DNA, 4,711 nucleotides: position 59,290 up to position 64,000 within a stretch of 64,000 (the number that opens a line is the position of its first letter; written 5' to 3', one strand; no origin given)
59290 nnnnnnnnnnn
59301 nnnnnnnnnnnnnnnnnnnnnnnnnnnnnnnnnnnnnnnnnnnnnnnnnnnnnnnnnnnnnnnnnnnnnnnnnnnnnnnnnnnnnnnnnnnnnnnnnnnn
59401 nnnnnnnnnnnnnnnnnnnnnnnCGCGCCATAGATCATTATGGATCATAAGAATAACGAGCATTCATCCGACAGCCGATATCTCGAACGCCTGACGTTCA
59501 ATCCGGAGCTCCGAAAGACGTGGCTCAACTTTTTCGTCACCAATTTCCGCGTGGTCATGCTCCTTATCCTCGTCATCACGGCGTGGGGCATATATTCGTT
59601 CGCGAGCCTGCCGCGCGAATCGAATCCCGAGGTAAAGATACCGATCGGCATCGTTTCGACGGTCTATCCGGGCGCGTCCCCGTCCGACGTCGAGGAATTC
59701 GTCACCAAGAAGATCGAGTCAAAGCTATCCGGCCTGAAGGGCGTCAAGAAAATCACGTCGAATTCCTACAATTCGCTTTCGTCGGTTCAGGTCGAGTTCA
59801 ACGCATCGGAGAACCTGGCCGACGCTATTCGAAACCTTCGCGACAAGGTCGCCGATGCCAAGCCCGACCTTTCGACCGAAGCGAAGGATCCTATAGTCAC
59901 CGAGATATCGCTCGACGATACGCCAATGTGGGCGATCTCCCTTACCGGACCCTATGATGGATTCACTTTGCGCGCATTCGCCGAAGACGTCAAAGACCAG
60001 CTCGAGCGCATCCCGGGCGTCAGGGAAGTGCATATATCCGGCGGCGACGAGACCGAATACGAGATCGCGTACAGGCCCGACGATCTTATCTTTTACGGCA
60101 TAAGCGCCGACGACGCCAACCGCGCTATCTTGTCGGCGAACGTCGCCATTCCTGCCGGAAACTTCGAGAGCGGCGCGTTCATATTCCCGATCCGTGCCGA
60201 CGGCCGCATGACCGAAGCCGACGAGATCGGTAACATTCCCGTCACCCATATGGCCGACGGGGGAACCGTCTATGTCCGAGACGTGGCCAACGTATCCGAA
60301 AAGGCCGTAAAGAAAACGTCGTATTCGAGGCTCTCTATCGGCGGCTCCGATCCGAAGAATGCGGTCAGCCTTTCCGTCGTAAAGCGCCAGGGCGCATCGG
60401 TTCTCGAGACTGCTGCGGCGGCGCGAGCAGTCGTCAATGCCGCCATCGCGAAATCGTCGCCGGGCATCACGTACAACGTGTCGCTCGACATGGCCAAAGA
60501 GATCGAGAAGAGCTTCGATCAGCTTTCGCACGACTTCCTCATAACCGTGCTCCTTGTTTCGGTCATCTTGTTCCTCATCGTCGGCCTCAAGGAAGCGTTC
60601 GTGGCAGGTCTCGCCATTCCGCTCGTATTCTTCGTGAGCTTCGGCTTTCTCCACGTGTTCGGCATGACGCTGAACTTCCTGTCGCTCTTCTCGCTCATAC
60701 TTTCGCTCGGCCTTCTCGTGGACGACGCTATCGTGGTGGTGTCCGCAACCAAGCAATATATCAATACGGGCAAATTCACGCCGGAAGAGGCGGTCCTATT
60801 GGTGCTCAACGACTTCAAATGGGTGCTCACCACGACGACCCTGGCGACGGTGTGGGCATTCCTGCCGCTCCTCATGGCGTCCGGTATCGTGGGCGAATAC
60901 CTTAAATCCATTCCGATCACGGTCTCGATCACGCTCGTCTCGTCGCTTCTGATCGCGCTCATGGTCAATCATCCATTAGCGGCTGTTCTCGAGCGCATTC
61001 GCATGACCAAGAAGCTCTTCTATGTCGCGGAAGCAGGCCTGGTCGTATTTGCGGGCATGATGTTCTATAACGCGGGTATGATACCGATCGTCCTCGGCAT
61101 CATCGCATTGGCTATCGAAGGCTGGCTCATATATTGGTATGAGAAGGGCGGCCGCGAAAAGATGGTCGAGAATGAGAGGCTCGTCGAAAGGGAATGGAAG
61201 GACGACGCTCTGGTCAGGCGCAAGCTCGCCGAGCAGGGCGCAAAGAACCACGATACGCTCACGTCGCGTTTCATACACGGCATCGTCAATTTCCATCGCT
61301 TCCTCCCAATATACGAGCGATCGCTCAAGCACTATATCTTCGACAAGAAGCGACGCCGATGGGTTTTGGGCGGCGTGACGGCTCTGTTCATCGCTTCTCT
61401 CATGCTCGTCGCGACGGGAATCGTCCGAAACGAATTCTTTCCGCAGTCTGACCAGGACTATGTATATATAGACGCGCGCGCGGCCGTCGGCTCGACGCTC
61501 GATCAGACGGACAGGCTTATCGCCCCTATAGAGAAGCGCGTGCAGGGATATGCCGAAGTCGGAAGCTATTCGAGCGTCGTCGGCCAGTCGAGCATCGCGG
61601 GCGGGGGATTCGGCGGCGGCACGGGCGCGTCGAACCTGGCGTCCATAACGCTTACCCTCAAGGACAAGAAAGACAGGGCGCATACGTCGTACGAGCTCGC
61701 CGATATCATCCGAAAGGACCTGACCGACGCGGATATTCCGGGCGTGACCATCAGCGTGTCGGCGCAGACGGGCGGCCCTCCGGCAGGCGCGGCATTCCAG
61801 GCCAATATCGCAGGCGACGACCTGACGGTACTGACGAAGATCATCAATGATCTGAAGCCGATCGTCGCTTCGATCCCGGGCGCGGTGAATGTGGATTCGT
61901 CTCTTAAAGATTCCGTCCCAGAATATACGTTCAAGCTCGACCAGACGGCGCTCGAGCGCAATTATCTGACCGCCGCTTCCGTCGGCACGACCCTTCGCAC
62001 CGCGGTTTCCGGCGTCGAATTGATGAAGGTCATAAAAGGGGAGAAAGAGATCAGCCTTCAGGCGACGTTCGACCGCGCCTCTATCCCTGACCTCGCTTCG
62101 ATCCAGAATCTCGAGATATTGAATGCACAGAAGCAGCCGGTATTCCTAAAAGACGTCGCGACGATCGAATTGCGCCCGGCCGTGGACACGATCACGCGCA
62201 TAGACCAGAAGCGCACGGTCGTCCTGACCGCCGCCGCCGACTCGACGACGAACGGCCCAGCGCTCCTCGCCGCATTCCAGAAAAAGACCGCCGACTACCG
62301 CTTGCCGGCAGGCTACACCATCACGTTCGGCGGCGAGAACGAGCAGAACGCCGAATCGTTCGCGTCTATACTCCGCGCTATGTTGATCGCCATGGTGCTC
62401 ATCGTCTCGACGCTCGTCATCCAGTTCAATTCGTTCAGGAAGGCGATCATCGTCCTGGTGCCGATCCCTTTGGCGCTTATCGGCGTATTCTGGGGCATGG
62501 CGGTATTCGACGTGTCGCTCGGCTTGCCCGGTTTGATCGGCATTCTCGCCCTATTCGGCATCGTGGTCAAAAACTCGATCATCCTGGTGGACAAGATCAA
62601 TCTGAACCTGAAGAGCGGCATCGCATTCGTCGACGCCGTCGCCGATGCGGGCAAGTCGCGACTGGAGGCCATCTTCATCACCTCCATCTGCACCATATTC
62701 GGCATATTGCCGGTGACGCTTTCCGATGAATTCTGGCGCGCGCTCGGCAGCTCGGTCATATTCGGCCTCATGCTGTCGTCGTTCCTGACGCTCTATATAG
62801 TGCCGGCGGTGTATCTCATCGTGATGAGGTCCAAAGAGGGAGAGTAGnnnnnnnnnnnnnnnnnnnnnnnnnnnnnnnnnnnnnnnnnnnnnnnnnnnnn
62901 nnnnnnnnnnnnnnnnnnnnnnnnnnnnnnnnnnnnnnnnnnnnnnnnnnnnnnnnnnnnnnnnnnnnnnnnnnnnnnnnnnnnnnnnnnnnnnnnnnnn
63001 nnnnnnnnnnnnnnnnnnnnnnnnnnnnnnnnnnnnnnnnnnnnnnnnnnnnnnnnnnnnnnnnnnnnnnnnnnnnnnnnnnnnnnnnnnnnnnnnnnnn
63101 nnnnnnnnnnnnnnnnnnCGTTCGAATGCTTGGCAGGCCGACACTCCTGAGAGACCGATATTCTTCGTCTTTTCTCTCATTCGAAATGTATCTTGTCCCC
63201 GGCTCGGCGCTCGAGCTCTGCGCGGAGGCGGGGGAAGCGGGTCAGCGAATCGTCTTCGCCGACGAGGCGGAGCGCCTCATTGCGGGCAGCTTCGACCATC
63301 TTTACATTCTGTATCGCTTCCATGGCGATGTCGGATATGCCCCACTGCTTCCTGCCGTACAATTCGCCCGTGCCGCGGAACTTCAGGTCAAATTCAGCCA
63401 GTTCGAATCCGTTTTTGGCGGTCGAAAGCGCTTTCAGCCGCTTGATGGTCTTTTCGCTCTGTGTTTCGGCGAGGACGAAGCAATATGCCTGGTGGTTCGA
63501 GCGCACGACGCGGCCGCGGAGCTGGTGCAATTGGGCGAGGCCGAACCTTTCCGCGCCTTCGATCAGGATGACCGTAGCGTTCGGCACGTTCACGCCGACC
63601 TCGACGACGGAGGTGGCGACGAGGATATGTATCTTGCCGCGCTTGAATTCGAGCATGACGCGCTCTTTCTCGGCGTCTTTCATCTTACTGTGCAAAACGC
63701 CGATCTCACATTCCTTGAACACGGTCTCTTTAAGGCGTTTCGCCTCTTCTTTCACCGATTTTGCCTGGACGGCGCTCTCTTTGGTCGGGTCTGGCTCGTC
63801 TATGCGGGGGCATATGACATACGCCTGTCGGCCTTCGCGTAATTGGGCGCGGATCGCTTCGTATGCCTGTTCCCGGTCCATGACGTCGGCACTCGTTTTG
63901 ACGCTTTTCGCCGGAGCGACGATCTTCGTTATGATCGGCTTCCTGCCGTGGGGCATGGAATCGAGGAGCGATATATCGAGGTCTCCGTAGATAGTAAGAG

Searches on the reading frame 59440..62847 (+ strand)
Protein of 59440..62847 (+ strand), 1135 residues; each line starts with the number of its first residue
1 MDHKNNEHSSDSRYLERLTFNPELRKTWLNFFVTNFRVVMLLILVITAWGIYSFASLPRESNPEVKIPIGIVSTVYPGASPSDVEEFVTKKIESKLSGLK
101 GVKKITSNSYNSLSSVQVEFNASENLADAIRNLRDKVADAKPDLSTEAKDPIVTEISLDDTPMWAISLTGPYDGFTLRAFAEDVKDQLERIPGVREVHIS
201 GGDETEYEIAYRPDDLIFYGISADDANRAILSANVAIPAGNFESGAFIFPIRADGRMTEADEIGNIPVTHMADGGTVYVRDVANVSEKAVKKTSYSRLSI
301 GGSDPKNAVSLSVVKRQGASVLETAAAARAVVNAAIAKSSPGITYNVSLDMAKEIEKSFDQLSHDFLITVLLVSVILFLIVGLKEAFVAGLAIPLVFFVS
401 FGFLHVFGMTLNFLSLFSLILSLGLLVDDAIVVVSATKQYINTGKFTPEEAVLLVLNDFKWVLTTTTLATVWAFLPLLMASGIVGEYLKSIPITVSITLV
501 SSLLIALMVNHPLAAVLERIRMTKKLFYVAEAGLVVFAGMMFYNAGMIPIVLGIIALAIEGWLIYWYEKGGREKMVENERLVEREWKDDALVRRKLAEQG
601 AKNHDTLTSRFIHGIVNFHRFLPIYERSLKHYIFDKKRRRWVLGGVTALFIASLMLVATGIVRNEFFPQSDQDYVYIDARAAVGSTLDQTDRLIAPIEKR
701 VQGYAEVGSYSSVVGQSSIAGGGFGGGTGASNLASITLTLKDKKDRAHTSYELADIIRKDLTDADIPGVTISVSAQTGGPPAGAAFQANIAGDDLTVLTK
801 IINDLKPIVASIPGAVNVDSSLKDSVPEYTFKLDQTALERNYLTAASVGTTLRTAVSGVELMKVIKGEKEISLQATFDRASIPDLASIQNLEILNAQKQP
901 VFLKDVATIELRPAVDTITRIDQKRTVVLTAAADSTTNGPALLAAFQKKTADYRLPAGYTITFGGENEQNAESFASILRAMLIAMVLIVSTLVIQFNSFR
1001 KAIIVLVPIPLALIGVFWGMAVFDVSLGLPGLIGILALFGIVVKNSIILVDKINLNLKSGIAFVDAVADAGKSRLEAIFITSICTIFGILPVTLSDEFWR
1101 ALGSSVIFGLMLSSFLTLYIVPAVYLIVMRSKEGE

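Call 80: search_protein_families(library=pfam, proteins=[window:59440-62847:+], max_evalue=0.0001)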
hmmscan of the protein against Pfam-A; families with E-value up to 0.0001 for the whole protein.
window:59440-62847:+ (1135 aa): 1 family
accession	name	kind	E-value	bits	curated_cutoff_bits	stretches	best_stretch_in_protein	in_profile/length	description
PF00873.25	ACR_tran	-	2.9e-174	581.9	28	2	30-528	3-502/1021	AcrB/AcrD/AcrF family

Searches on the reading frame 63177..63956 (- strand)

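Call 80: search_protein_families(library=pfam, proteins=[window:63177-63956:-], max_evalue=0.0001)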
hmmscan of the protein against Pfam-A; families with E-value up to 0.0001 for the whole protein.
window:63177-63956:- (259 aa): 3 families
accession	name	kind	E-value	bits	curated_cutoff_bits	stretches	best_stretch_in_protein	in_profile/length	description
PF00271.37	Helicase_C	-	3.9e-18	66.2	23.5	1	39-153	12-109/110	Helicase conserved C-terminal domain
PF19833.4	RecG_dom3_C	-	8.5e-08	32.6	26.8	1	182-239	3-62/87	ATP-dependent DNA helicase RecG, domain 3, C-terminal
PF22590.2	Cas3-like_C_2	-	1.1e-05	26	27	1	68-154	15-105/106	CRISPR-associated nuclease/helicase Cas3, C-terminal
